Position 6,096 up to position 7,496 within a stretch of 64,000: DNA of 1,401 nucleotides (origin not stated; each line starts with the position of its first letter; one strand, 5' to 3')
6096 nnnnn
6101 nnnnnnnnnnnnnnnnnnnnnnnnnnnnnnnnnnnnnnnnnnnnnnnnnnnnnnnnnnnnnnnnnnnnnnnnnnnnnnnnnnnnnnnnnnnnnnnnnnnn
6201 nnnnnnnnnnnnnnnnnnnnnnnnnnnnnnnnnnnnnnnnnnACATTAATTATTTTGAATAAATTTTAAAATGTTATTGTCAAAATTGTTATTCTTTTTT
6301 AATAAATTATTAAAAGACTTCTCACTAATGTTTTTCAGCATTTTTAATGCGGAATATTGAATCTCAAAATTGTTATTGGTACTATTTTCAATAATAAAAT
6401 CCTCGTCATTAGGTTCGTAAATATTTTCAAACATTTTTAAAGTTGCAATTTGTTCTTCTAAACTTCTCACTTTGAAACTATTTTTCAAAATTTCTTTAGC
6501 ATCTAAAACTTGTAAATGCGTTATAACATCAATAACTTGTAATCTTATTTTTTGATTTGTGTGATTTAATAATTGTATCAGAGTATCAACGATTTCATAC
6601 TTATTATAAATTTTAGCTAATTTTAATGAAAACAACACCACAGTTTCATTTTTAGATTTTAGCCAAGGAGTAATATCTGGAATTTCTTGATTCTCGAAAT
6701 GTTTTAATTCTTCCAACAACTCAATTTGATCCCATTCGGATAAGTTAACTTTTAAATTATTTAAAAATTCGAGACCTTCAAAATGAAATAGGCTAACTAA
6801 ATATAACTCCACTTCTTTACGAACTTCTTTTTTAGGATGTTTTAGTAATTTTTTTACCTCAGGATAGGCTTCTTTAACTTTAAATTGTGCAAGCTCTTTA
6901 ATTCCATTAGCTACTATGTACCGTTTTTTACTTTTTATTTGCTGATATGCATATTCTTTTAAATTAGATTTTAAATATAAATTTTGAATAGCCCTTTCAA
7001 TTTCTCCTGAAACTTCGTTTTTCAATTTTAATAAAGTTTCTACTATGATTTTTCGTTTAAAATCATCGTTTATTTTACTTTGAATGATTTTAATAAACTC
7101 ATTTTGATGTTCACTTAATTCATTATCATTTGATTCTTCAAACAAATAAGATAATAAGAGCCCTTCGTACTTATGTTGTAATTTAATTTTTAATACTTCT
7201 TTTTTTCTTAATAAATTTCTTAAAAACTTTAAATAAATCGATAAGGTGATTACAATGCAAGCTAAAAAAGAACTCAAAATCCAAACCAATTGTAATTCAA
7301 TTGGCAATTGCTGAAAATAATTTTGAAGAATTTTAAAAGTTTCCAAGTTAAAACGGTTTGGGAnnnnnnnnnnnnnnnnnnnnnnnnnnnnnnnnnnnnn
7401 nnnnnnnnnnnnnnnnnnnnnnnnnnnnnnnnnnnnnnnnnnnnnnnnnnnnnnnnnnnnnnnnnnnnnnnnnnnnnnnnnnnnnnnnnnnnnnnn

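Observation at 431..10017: Seven-gene phosphorelay-controlled, envelope-spanning polysaccharide synthesis/decoration/export system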

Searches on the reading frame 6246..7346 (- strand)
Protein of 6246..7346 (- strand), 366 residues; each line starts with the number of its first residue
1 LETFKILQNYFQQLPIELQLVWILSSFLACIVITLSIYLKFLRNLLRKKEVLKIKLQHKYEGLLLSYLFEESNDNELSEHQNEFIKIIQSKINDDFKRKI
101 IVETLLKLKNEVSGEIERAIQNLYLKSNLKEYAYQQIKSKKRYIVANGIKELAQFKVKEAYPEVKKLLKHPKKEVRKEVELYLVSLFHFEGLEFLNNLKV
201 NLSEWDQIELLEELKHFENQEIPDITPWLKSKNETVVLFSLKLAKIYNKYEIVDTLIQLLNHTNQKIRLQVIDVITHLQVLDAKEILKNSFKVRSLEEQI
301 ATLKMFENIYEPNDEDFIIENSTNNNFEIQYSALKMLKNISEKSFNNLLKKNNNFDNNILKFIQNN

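Call 3: search_protein_families(library=pfam, proteins=[window:6246-7346:-], max_evalue=0.01)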
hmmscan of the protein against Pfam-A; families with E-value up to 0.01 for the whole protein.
window:6246-7346:- (366 aa): 2 families
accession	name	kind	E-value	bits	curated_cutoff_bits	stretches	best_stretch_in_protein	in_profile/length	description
PF13646.12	HEAT_2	-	2.4e-09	37.8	27.7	1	137-183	8-55/88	HEAT repeats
PF02985.28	HEAT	-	0.00014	22.3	23.5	0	252-278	1-27/31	HEAT repeat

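Call 5: search_protein_families(library=ncbifam, proteins=[window:6246-7346:-], max_evalue=0.001)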
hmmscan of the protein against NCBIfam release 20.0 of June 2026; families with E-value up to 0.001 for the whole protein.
window:6246-7346:- (366 aa): 0 families

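Call 29: find_homologous_proteins(query=window:6246-7346:-, max_evalue=0.001)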
Query window:6246-7346:- (366 aa): 336 proteins with E <= 0.001 among 6408 candidates; the best 120 are listed.
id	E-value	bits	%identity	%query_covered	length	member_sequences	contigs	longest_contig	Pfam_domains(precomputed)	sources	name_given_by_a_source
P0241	1.5e-222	756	100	100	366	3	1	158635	PF13646.13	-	-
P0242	3.2e-172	591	79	100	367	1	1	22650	PF13646.13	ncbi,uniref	ncbi:MAG: hypothetical protein QM495_11665 [Lutibacter sp.]|uniref:hypothetical protein n=1 Tax=Luti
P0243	6.9e-172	590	79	100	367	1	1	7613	PF13646.13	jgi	jgi:HEAT repeat protein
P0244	2.0e-169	581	78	100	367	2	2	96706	PF13646.13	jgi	-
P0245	6.4e-166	570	76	100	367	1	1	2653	PF13646.13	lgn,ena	-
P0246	1.1e-161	556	76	94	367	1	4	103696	PF13646.13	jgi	jgi:hypothetical protein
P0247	2.4e-159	548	75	100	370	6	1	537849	PF13646.13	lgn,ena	-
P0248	1.4e-156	539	73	100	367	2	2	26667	PF13646.13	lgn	-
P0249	6.9e-147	507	68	100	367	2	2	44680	PF13646.13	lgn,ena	-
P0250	2.7e-141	489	67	99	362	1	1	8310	PF13646.13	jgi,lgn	-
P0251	1.4e-140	487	67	100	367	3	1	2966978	PF13646.13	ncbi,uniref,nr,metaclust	ncbi:hypothetical protein Lupro_09880 [Lutibacter profundi]|uniref:HEAT repeat domain-containing pro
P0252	1.9e-139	483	66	100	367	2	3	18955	PF13646.13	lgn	-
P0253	6.6e-139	481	66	100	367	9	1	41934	PF13646.13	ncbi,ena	ncbi:hypothetical protein [Lutibacter sp.]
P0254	3.3e-138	479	65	100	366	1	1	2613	PF13646.13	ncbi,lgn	-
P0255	1.4e-136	474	65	100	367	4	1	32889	PF13646.13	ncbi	ncbi:HEAT repeat domain-containing protein [Lutibacter sp.]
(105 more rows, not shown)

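Call 41: predict_structure(alignment_id=A5)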
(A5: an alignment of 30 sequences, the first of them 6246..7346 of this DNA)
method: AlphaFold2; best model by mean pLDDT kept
length: 366 residues; sequences in the alignment: 30
mean_pLDDT: 80.8   pTM: 0.54
mean pLDDT of the five models: 80.8, 80.6, 80.1, 80.0, 79.0
residues with pLDDT >= 90: 46; 70-90: 275; 50-70: 41; < 50: 4
segments of 3 or more residues with pLDDT < 50: none
pLDDT, mean of each block of 10 residues (from residue 1): 69 79 90 93 87 86 80 61 77 81 83 77 82 84 83 80 79 76 61 71 74 63 78 88 84 88 92 89 88 91 89 88 86 88 82 64 78
secondary structure, 60 per line:
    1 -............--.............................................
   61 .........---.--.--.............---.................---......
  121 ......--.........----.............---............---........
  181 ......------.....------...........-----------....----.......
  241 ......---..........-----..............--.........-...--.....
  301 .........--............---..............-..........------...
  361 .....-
elements in order: H2-13 H16-69 H79-91 H95-111 H115-126 H129-137 H142-154 H158-169 H173-186 H193-197 H204-214 H226-229 H234-246 H250-259 H265-278 H281-289 H296-309 H312-323 H327-340 H342-351 H358-365

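Call 44: fold_search(model_id=the predicted structure, library=pdb)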
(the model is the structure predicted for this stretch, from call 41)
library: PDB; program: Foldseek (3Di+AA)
matches with E <= 10: 1067; with E <= 0.001: 90
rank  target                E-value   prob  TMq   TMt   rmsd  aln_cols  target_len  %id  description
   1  6fsq                  3.2e-06  1.00  0.35  0.35  19.3       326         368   14  Structure of A3_bGFPD, an artificial bi-domain protein based on two different alphaRep domains : A3 and a GFP binding do (released 2018-08-08)
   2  4rv1_C                4.4e-06  1.00  0.31  0.28  12.5       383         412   15  Crystal Structure of Engineered Protein. Northeast Structural Genomics Consortium (NESG) Target OR497. (released 2014-12-10)
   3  6sa7_A                1.5e-05  1.00  0.34  0.27   9.8       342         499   15  DARPin-Armadillo fusion C8long83 (released 2019-11-20)
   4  4rv1_F                1.5e-05  1.00  0.32  0.29  12.5       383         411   16  Crystal Structure of Engineered Protein. Northeast Structural Genomics Consortium (NESG) Target OR497. (released 2014-12-10)
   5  7q1f_T                1.5e-05  1.00  0.32  0.51   8.2       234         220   13  CPAP:TUBULIN:IE5 ALPHAREP COMPLEX (released 2022-04-20)
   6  7ycj_A                1.7e-05  1.00  0.33  0.26  12.5       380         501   14  Crystal structure of Vac8 bound to Vac17 (released 2023-07-12)
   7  7p0h_A                2.2e-05  1.00  0.31  0.28   8.2       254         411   13  Crystal structure of Helicobacter pylori ComF fused to an artificial alphaREP crystallization helper(named B2) (released 2022-04-06)
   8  5mfm_A                2.9e-05  1.00  0.34  0.36   9.6       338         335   13  Designed armadillo repeat protein peptide fusion YIIIM6AII_GS11_(KR)5 (released 2017-09-13)
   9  7q1f_C                3.0e-05  1.00  0.34  0.55   7.8       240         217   13  CPAP:TUBULIN:IE5 ALPHAREP COMPLEX (released 2022-04-20)
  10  4zv6_A                3.3e-05  1.00  0.48  0.60   6.4       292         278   14  Crystal structure of the artificial alpharep-7 octarellinV.1 complex (released 2016-05-25)
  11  7z0g_C                3.9e-05  1.00  0.29  0.43   8.3       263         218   16  CPAP:TUBULIN:IE5 ALPHAREP COMPLEX P1 SPACE GROUP (released 2022-04-13)
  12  7z0g_T                4.5e-05  1.00  0.34  0.54   7.9       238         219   13  CPAP:TUBULIN:IE5 ALPHAREP COMPLEX P1 SPACE GROUP (released 2022-04-13)
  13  5mfm_B                4.9e-05  1.00  0.33  0.35   9.8       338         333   14  Designed armadillo repeat protein peptide fusion YIIIM6AII_GS11_(KR)5 (released 2017-09-13)
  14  6bzx_A                5.3e-05  1.00  0.46  0.56   6.8       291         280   13  Structure of the artificial complex alpha-Rep/Octarellin V.1 crystallized by counter diffusion in a capillary (released 2019-01-09)
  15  6s9o_B                5.3e-05  1.00  0.34  0.36   9.6       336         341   14  Designed Armadillo Repeat protein internal Lock1 fused to target peptide KRKRKLKFKR (released 2020-02-19)
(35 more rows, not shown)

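Call 61: search_protein_representatives(alignment_id=A5)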
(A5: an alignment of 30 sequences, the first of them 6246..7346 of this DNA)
Query: 30 sequences, 367 profile positions. Proteins with E-value up to 0.001 (for the whole library): 1755; up to 1e-10: 1238; up to 1e-30: 622. The best 150 are listed.
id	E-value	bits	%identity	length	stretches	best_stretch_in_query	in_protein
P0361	2.8e-152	523.8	-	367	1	1-367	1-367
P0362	3.6e-143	493.8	-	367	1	1-367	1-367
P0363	1.1e-138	479.1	-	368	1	4-362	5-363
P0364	1.2e-131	455.9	-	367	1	1-367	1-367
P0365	3.0e-130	451.4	-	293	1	75-366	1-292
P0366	2.3e-122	425.4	-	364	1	1-367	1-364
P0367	5.6e-120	417.5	-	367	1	3-366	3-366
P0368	4.3e-119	414.6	-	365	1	1-346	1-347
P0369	2.9e-114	398.8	-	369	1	6-365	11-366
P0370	1.6e-112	393.0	-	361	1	1-365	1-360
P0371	3.2e-108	378.9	-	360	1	14-365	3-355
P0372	5.2e-108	378.2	-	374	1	3-363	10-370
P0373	2.3e-107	376.1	-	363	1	2-346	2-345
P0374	7.1e-107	374.4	-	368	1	7-367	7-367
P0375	1.7e-103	363.3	-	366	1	18-366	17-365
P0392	5.9e-61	223.3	-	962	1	19-346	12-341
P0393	7.7e-59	216.4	-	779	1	19-349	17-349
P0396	2.5e-58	214.7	-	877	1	16-346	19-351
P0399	1.9e-57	211.8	-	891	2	19-344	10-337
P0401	2.3e-57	211.5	-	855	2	6-340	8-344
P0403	2.1e-56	208.4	-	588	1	6-356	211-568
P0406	5.1e-56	207.1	-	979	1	19-345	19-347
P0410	1.5e-55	205.5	-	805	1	19-347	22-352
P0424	3.9e-53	197.6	-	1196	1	18-345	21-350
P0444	1.5e-51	192.4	-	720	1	17-350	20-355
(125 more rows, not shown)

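Call 62: search_protein_families(library=pfam, proteins=[P0392, P0393, P0396, P0399, P0401, P0406, P0424, P0403, P0410, P0444], max_evalue=0.00001)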
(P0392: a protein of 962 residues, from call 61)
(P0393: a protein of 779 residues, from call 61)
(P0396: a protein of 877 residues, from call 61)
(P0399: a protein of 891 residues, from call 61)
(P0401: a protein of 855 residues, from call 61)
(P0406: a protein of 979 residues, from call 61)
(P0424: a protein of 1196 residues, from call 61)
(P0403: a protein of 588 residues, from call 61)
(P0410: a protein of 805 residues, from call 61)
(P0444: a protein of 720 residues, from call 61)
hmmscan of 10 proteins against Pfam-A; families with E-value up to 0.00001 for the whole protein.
P0392 (962 aa): 2 families
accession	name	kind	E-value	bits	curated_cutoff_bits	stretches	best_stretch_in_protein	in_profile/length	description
PF13646.12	HEAT_2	-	1.1e-14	54.9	27.7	0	223-289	8-75/88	HEAT repeats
PF02985.28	HEAT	-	3.3e-06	27.3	23.5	0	827-854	3-30/31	HEAT repeat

P0393 (779 aa): 1 family
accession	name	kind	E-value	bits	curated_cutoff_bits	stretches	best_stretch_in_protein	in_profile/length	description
PF13646.12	HEAT_2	-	9.4e-13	48.7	27.7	1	255-337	4-87/88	HEAT repeats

P0396 (877 aa): 1 family
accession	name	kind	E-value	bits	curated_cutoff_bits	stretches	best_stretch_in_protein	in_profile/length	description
PF13646.12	HEAT_2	-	6.8e-10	39.5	27.7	0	233-304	8-81/88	HEAT repeats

P0399 (891 aa): 1 family
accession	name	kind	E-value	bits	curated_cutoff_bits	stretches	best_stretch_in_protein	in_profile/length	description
PF13646.12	HEAT_2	-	1.6e-13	51.2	27.7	1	247-330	3-87/88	HEAT repeats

P0401 (855 aa): 1 family
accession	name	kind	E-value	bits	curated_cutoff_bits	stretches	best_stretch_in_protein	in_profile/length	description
PF13646.12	HEAT_2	-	6e-11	42.9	27.7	0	258-341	3-87/88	HEAT repeats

P0406 (979 aa): 1 family
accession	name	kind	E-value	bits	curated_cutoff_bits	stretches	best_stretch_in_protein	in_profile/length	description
PF13646.12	HEAT_2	-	7.6e-11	42.6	27.7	0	256-339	3-87/88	HEAT repeats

P0424 (1196 aa): 1 family
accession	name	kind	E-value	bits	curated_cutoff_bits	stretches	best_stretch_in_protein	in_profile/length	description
PF13646.12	HEAT_2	-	1.1e-12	48.5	27.7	0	233-301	8-77/88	HEAT repeats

P0403 (588 aa): 3 families
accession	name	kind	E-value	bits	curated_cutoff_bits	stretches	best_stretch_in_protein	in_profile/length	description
PF01476.26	LysM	-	1.9e-25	89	20.9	2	98-139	1-42/43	LysM domain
PF13646.12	HEAT_2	-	6.6e-20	71.6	27.7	1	434-514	2-83/88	HEAT repeats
PF02985.28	HEAT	-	7.2e-10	38.6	23.5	0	467-489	5-27/31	HEAT repeat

P0410 (805 aa): 1 family
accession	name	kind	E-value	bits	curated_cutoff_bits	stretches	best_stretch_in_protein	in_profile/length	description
PF13646.12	HEAT_2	-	2.1e-08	34.8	27.7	0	230-302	5-78/88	HEAT repeats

P0444 (720 aa): 2 families
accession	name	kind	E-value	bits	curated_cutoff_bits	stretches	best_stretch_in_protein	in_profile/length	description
PF13646.12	HEAT_2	-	1.3e-14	54.7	27.7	1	233-302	8-78/88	HEAT repeats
PF02985.28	HEAT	-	3.7e-06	27.1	23.5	0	260-282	5-27/31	HEAT repeat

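Call 63: find_encoding_contigs(protein=P0393, flank=8000, max_places=3)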
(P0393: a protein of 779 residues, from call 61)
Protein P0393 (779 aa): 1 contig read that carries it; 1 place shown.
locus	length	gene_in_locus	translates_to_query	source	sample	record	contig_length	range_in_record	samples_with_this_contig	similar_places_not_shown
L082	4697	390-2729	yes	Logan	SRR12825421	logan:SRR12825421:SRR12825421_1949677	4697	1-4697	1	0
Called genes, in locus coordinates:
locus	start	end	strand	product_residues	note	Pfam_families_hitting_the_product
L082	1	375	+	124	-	?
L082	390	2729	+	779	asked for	PF13646:HEAT_2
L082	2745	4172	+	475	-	PF00535:Glycos_transf_2, PF13641:Glyco_tranf_2_3, PF13632:Glyco_trans_2_3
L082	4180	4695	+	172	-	?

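Call 64: find_encoding_contigs(protein=P0424, flank=10000, max_places=2)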
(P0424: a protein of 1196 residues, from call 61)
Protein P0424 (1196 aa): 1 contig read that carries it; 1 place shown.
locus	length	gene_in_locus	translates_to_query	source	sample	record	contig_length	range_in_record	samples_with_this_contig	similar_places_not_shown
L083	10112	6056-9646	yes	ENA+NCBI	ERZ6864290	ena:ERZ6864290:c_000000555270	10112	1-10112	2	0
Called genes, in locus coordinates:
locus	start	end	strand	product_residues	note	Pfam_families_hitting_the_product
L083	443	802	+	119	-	PF12833:HTH_18 (faint)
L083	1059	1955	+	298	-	PF01904:DUF72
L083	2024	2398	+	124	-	PF03061:4HBT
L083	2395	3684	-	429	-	PF01244:Peptidase_M19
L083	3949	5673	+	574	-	PF00512:HisKA, PF02518:HATPase_c, PF00072:Response_reg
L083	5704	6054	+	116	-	PF00072:Response_reg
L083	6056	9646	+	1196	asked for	PF13646:HEAT_2 (faint)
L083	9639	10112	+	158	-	?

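Call 65: find_encoding_contigs(protein=P0403, flank=10000, max_places=2)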
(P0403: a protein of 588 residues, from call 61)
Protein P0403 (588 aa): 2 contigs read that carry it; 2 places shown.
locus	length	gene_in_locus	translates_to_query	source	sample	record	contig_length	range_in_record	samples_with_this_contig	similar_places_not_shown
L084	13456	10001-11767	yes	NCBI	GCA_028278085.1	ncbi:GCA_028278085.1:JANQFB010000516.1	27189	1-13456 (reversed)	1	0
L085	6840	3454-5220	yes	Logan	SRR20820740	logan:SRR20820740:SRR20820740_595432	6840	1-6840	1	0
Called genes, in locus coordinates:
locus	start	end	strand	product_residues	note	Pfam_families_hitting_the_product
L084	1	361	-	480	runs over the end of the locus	PF01799:Fer2_2, PF00941:FAD_binding_5, PF03450:CO_deh_flav_C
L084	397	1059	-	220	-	PF02625:XdhC_CoxI, PF13478:XdhC_C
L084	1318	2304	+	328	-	PF04055:Radical_SAM, PF06463:Mob_synth_C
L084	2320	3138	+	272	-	PF03476:MOSC_N, PF03473:MOSC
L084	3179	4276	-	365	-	PF00355:Rieske, PF00848:Ring_hydroxyl_A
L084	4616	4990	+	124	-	PF09345:SiaC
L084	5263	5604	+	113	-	-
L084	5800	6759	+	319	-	PF11276:DUF3078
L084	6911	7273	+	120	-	PF00072:Response_reg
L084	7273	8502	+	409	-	PF14559:TPR_19 (weak), PF19413:YaiO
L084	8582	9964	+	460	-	PF08757:CotH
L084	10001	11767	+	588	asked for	PF01476:LysM, PF02985:HEAT (faint), PF13646:HEAT_2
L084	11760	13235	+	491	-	PF13641:Glyco_tranf_2_3, PF00535:Glycos_transf_2, PF03142:Chitin_synth_2 (faint), PF00535:Glycos_transf_2, PF13632:Glyco_trans_2_3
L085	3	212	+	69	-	?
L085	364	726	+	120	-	PF00072:Response_reg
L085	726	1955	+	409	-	PF14559:TPR_19 (weak), PF19413:YaiO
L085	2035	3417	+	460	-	PF08757:CotH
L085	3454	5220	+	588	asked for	PF01476:LysM, PF02985:HEAT (faint), PF13646:HEAT_2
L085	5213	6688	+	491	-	PF13641:Glyco_tranf_2_3, PF00535:Glycos_transf_2, PF03142:Chitin_synth_2 (faint), PF00535:Glycos_transf_2, PF13632:Glyco_trans_2_3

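Call 66: find_encoding_contigs(protein=P0406, flank=10000, max_places=2)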
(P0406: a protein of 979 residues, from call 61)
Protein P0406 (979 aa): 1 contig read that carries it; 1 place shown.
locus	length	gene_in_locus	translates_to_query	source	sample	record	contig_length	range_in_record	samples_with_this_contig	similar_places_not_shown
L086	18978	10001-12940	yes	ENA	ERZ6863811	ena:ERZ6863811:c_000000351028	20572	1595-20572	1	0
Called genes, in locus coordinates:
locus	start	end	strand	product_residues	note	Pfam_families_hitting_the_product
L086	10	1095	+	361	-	PF01544:CorA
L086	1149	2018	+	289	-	PF12146:Hydrolase_4, PF00561:Abhydrolase_1, PF20434:BD-FAE (faint)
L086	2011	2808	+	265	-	PF02129:Peptidase_S15 (faint), PF12146:Hydrolase_4, PF12697:Abhydrolase_6 (faint), PF20408:Abhydrolase_11 (weak), PF20434:BD-FAE (faint), PF00561:Abhydrolase_1, PF12146:Hydrolase_4 (weak)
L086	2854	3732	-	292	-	PF00291:PALP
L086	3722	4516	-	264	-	PF25087:GMPPB_C (faint), PF00132:Hexapep (weak)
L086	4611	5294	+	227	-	PF09365:DUF2461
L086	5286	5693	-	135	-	-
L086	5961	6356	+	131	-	PF03061:4HBT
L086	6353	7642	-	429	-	PF01244:Peptidase_M19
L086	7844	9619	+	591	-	PF00512:HisKA, PF02518:HATPase_c, PF00072:Response_reg, PF01627:Hpt (weak)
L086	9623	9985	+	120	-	PF00072:Response_reg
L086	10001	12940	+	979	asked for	PF13646:HEAT_2 (faint)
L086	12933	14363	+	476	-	PF00535:Glycos_transf_2, PF13641:Glyco_tranf_2_3, PF13632:Glyco_trans_2_3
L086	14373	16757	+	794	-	PF00884:Sulfatase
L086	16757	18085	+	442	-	PF14559:TPR_19 (weak), PF19413:YaiO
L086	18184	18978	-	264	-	?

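Call 80: search_protein_families(library=pfam, proteins=[L086:10001-12940:+, L084:8582-9964:+], max_evalue=0.001)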
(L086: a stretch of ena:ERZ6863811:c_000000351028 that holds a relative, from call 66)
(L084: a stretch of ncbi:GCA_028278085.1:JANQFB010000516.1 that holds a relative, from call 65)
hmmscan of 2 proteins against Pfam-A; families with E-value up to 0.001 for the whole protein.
L086:10001-12940:+ (979 aa): 1 family
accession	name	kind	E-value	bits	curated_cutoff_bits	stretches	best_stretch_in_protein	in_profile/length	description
PF13646.12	HEAT_2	-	7.6e-11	42.6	27.7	0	256-339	3-87/88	HEAT repeats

L084:8582-9964:+ (460 aa): 1 family
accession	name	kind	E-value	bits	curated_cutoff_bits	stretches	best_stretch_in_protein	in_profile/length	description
PF08757.17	CotH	-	7.8e-55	187.1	23.8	1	102-413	1-304/322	CotH kinase protein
